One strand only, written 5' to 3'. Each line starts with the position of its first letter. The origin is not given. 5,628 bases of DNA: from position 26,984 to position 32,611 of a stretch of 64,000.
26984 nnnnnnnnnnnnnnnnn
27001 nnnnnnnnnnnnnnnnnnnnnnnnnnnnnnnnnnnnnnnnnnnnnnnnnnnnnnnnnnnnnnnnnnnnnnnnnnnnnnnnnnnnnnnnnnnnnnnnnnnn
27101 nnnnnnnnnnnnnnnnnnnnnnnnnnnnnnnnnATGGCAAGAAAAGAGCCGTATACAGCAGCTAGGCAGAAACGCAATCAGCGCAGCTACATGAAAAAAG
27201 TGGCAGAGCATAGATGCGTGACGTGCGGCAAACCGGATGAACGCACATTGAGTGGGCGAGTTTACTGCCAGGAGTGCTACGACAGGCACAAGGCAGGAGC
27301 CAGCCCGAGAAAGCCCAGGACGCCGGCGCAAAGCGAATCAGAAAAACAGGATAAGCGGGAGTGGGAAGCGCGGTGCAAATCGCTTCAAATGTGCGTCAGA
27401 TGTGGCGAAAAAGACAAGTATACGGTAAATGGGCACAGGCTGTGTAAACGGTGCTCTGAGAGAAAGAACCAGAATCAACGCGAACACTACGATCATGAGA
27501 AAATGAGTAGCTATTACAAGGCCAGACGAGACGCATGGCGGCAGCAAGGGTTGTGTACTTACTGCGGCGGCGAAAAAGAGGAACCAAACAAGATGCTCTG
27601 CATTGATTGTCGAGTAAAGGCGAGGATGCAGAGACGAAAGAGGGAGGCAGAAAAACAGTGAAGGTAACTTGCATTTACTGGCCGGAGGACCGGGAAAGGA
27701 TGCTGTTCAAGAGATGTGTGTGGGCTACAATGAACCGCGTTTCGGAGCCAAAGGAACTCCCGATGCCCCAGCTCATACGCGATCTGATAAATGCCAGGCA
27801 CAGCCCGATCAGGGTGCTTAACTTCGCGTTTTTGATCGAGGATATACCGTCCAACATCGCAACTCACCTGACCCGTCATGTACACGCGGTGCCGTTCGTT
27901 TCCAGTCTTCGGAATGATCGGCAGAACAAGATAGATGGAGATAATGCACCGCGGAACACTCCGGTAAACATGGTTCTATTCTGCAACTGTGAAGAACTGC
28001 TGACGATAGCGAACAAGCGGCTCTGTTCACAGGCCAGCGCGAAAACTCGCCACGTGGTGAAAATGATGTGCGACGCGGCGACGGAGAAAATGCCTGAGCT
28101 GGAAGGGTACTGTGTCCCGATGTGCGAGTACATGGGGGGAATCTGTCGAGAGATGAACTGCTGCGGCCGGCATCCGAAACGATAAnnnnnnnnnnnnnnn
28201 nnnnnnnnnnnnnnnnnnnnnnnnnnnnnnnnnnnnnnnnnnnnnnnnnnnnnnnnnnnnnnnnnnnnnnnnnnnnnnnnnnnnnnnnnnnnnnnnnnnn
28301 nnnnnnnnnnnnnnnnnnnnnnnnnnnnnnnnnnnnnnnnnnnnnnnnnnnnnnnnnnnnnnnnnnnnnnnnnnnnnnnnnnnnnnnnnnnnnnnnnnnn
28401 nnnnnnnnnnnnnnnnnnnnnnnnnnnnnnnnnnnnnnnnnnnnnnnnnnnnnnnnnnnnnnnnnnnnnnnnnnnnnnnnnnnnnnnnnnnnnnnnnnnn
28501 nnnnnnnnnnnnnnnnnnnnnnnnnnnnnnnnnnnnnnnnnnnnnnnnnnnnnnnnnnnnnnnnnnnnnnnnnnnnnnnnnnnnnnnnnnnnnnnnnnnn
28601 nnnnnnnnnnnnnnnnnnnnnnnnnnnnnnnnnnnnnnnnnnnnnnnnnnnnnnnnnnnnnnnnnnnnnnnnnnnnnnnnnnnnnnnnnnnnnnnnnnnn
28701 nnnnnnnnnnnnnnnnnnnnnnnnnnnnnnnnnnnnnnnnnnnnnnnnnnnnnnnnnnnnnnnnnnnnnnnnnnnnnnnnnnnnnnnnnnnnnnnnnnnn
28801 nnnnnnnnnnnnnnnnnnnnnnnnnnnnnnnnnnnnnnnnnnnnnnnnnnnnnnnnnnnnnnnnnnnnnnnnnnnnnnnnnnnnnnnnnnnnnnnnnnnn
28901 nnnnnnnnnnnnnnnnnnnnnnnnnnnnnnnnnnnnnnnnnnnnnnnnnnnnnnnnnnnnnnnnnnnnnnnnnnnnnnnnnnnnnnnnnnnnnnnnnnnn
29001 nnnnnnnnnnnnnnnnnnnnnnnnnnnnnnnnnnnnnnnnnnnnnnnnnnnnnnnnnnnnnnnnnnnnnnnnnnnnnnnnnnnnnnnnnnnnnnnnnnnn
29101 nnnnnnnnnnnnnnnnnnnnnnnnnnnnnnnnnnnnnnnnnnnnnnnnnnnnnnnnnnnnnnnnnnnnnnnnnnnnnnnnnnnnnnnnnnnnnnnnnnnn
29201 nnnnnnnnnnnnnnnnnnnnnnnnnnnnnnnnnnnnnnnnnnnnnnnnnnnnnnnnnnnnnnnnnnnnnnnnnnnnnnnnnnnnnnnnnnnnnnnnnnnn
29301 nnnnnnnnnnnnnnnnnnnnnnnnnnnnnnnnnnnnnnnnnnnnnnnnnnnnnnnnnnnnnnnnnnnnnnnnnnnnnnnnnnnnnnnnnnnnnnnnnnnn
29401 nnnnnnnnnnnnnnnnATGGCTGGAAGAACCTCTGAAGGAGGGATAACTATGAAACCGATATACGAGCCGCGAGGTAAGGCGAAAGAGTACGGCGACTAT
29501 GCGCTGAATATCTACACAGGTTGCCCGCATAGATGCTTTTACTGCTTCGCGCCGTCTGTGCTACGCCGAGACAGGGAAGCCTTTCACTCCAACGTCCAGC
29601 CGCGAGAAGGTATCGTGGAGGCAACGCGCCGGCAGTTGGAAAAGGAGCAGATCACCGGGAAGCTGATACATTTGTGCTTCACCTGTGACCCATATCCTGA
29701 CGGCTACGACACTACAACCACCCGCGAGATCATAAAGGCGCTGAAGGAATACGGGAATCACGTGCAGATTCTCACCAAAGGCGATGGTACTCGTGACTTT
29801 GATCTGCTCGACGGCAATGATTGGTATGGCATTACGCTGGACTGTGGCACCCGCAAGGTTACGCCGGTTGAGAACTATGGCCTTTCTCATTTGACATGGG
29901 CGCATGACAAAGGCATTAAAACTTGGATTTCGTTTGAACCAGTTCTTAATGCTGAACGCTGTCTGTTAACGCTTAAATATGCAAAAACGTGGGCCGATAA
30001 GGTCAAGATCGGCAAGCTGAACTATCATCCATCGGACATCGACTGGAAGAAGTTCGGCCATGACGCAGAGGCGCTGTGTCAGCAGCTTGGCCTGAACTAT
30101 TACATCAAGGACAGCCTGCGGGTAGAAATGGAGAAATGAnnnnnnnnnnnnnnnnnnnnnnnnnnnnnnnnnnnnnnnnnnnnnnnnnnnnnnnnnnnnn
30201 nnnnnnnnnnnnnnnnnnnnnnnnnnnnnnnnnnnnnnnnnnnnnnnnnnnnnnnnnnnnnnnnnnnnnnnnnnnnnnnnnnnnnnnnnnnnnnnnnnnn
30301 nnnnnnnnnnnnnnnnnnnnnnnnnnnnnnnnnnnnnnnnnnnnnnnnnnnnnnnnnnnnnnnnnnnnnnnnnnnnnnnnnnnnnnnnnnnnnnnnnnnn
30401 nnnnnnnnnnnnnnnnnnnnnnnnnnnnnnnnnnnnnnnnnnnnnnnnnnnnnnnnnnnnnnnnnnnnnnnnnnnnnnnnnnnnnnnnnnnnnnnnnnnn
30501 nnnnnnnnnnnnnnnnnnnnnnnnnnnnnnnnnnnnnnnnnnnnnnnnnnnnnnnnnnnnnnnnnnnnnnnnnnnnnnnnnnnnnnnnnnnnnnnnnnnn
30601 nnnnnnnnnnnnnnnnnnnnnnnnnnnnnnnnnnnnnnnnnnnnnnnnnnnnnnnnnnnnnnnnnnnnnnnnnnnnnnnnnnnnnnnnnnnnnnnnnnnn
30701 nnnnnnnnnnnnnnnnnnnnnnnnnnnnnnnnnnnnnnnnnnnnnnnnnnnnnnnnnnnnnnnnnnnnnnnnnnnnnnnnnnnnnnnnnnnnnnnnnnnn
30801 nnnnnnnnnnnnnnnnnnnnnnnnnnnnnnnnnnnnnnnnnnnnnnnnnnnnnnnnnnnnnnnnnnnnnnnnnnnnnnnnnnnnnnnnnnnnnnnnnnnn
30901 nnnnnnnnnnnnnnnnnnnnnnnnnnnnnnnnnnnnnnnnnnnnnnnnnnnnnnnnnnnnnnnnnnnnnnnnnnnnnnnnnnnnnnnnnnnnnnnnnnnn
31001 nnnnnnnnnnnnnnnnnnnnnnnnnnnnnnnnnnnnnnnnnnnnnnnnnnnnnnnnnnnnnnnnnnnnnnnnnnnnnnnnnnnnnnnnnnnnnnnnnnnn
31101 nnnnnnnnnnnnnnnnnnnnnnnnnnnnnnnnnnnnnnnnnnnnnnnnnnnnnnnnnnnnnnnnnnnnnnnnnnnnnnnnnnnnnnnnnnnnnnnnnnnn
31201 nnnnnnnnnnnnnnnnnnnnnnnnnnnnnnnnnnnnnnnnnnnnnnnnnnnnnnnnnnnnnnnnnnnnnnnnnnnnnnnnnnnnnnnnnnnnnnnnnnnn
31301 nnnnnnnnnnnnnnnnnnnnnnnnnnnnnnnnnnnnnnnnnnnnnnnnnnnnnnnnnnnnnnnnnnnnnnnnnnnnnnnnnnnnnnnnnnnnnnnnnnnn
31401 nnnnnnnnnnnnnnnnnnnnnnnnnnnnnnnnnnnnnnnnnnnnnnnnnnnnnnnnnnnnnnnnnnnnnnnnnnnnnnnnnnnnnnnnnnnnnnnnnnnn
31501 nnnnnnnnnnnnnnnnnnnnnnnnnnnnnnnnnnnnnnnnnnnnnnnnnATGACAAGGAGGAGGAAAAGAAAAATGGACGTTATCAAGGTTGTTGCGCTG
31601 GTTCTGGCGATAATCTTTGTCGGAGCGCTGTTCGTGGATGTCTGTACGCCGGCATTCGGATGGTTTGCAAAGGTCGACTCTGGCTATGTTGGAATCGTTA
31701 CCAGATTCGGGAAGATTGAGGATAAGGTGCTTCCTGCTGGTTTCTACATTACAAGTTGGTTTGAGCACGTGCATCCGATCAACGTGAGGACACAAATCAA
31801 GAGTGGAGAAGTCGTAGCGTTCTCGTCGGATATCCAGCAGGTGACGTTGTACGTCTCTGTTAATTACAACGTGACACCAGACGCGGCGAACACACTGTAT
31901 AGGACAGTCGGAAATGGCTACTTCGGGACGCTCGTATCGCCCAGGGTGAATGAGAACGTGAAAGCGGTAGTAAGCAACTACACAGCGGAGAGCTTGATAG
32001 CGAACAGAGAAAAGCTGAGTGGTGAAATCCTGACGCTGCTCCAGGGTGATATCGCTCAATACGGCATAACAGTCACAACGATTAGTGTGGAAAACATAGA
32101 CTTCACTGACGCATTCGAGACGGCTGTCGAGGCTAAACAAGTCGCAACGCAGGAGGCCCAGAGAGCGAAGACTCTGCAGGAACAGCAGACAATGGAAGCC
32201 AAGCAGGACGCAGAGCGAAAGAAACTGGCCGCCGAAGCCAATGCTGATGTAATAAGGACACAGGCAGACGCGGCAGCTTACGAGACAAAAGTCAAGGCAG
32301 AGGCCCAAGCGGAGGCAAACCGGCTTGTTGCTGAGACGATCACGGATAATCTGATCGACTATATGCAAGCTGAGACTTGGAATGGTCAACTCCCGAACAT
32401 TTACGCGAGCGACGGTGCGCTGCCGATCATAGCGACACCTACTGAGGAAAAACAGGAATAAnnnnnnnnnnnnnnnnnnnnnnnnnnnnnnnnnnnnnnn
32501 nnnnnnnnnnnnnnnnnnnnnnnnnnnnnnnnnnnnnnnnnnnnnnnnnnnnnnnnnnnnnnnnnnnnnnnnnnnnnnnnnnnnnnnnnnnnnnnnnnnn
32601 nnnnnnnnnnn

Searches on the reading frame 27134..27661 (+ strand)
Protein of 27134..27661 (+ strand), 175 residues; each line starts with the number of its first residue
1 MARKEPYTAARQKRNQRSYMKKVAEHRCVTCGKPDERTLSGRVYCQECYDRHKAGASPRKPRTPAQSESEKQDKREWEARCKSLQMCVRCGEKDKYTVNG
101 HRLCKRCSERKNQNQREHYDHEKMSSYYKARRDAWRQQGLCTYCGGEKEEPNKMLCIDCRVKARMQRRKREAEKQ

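Call 79: search_protein_families(library=pfam, proteins=[window:27134-27661:+], max_evalue=0.001)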
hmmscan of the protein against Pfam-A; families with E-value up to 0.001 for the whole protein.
window:27134-27661:+ (175 aa): 1 family
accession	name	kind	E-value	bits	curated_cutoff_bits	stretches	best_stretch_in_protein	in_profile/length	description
PF18912.6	DZR_2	-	0.00026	21.2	27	0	20-48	31-55/56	Double zinc ribbon domain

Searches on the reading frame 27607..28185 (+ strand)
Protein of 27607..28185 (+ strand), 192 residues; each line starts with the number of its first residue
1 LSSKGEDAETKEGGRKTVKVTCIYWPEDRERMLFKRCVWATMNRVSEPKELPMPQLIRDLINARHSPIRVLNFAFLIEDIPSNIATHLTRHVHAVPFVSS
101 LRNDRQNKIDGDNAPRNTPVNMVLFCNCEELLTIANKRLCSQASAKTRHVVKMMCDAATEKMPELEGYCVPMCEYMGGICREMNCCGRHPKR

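Call 79: search_protein_families(library=pfam, proteins=[window:27607-28185:+], max_evalue=0.001)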
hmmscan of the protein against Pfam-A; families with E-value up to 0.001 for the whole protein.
window:27607-28185:+ (192 aa): 1 family
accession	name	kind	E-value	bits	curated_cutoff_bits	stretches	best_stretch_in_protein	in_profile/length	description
PF02511.20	Thy1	-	3.6e-10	40.4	24.8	1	115-164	142-191/191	Thymidylate synthase complementing protein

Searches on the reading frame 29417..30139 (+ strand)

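Call 79: search_protein_families(library=pfam, proteins=[window:29417-30139:+], max_evalue=0.001)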
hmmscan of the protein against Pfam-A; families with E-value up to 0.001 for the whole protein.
window:29417-30139:+ (240 aa): 1 family
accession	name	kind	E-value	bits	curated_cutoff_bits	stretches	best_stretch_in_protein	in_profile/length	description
PF04055.27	Radical_SAM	-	1.7e-07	32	29.5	1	31-150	2-118/166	Radical SAM superfamily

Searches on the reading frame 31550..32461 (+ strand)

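Call 79: search_protein_families(library=pfam, proteins=[window:31550-32461:+], max_evalue=0.001)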
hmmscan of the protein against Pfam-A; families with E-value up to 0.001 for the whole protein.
window:31550-32461:+ (303 aa): 1 family
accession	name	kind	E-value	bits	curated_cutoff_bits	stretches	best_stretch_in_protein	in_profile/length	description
PF01145.31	Band_7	-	1.7e-30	106.8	23.6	1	41-213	2-175/176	SPFH domain / Band 7 family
